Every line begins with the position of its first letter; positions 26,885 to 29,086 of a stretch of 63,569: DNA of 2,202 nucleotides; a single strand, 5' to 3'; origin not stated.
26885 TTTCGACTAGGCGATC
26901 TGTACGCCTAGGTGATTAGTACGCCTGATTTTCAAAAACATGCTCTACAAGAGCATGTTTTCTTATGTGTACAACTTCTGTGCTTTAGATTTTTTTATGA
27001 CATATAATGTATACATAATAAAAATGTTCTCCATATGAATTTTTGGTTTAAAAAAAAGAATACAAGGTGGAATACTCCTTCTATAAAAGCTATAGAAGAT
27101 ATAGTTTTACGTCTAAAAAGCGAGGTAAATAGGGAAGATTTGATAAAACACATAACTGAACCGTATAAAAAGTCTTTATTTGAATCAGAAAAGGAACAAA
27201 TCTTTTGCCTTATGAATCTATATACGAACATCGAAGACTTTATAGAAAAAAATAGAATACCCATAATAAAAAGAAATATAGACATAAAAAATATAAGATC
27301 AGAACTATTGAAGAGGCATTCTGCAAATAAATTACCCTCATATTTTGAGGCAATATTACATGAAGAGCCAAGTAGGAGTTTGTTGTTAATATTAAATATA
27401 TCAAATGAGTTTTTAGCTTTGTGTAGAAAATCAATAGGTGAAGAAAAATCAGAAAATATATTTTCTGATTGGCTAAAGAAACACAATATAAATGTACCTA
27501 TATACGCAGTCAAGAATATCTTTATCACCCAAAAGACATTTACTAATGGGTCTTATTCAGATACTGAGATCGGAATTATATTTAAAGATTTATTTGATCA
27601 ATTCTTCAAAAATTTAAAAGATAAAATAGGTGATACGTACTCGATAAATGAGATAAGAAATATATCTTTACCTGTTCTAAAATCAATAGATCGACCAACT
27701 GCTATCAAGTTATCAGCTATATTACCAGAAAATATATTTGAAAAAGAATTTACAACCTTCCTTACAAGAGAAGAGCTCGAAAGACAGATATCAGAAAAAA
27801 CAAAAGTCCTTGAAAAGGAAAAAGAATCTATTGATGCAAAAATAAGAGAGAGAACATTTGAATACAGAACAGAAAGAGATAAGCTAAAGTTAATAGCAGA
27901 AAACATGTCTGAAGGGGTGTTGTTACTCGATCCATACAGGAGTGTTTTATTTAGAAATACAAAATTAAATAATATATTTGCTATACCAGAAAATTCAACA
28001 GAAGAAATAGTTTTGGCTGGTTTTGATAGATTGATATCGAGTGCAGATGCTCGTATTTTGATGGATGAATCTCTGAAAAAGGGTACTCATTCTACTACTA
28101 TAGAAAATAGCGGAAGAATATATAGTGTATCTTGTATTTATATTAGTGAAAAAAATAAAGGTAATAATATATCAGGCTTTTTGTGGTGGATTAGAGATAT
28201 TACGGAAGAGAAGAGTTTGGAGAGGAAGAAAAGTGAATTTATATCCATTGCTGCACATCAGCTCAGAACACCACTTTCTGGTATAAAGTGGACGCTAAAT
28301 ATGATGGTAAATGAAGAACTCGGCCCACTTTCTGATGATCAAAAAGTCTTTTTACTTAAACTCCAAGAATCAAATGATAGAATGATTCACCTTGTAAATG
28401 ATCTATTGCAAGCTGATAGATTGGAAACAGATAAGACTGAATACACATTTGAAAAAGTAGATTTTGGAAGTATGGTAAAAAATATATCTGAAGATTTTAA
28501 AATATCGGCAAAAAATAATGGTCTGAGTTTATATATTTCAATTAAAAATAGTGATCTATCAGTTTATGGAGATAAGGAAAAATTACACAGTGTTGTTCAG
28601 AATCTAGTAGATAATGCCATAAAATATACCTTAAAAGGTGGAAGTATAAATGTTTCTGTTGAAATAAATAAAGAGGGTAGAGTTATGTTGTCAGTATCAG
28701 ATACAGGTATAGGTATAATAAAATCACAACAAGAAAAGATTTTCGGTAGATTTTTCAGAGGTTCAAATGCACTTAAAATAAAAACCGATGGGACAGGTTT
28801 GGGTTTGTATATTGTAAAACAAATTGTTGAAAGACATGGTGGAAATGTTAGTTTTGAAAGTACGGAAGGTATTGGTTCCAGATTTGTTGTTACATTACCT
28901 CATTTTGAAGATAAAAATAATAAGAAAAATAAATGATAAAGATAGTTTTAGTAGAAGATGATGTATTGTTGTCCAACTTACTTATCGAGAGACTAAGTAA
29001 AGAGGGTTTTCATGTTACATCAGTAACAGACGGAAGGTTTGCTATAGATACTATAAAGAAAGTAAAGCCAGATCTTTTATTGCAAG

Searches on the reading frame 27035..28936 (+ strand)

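Call 26: search_protein_families(library=pfam, proteins=[window:27035-28936:+], max_evalue=0.001)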
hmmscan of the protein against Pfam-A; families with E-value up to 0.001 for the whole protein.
window:27035-28936:+ (633 aa): 3 families
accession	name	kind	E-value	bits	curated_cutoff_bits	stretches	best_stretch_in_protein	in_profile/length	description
PF02518.31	HATPase_c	-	8.8e-32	110.3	26.4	1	512-623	1-109/111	Histidine kinase-, DNA gyrase B-, and HSP90-like ATPase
PF00512.31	HisKA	-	3.9e-15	56.1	26.9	1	399-465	2-65/66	His Kinase A (phospho-acceptor) domain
PF14501.12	HATPase_c_5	-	1.4e-05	25.4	22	1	516-612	5-93/102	GHKL domain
